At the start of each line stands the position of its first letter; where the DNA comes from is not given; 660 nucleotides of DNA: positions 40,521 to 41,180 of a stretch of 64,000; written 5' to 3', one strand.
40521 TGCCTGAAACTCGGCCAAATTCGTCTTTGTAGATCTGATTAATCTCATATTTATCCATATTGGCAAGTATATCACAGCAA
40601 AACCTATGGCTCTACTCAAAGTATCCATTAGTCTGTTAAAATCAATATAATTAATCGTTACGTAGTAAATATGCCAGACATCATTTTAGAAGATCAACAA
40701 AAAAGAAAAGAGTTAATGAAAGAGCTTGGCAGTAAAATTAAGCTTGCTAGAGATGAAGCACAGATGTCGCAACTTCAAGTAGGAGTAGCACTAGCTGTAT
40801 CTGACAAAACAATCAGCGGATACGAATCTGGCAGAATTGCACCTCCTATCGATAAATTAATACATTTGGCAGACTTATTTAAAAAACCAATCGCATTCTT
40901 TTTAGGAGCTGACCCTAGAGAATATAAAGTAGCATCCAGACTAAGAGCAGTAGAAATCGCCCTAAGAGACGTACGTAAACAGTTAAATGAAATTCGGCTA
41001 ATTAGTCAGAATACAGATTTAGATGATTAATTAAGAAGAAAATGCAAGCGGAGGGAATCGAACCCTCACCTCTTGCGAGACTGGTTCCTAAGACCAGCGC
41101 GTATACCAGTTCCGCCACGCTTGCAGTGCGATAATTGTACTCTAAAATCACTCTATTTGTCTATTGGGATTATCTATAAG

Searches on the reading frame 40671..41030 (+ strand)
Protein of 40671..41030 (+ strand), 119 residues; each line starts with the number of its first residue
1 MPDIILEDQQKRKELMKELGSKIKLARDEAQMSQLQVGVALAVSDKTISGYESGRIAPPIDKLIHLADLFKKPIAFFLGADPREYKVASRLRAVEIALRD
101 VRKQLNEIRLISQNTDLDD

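Call 3: search_protein_families(library=pfam, proteins=[window:40671-41030:+], max_evalue=0.01)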
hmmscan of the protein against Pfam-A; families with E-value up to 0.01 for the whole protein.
window:40671-41030:+ (119 aa): 3 families
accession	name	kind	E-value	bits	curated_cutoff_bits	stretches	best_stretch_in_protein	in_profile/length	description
PF01381.28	HTH_3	-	1.1e-08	35.4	23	1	23-77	1-55/55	Helix-turn-helix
PF13560.12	HTH_31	-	5.9e-08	33.3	27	1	18-70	1-54/64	Helix-turn-helix domain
PF12844.13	HTH_19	-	1.3e-06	28.6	30.2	1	20-71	1-52/64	Helix-turn-helix domain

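Call 4: search_protein_families(library=ncbifam, proteins=[window:40671-41030:+], max_evalue=0.01)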
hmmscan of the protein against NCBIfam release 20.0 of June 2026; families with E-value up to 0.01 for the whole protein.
window:40671-41030:+ (119 aa): 9 families
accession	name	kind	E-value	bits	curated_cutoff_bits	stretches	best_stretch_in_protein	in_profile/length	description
NF041951.1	phage_RstR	subfamily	6.4e-07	29.6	80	1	19-82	3-66/108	RstR family transcriptional repressor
NF052239.1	antitox_spr1629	equivalog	8.5e-07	28.4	335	1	20-104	4-86/377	spr1629 family repressor/antitoxin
TIGR03070.1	couple_hipB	subfamily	3.1e-06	27.1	71.65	1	17-70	1-54/58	type II toxin-antitoxin system Y4mF family antitoxin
NF003162.0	PRK04140.1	equivalog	9.8e-06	24.8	263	1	20-75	128-183/317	transcriptional regulator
NF007257.0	PRK09706.1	subfamily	2.7e-05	24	101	1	17-103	4-90/135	transcriptional repressor DicA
TIGR03830.1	CxxCG_CxxCG_HTH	subfamily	8.9e-05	22.3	61.8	1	15-68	62-117/127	type II TA system antitoxin MqsA family protein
NF006015.0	PRK08154.1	subfamily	9.4e-05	21.7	204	1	8-85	20-97/314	anaerobic benzoate catabolism transcriptional regulator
TIGR00270.2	TIGR00270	equivalog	0.00028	20.7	110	1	11-63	69-120/159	multiprotein bridging factor aMBF1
NF047948.1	male_kill_WMK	equivalog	0.0021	17.6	300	1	8-75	152-219/300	WO male-killing family protein Wmk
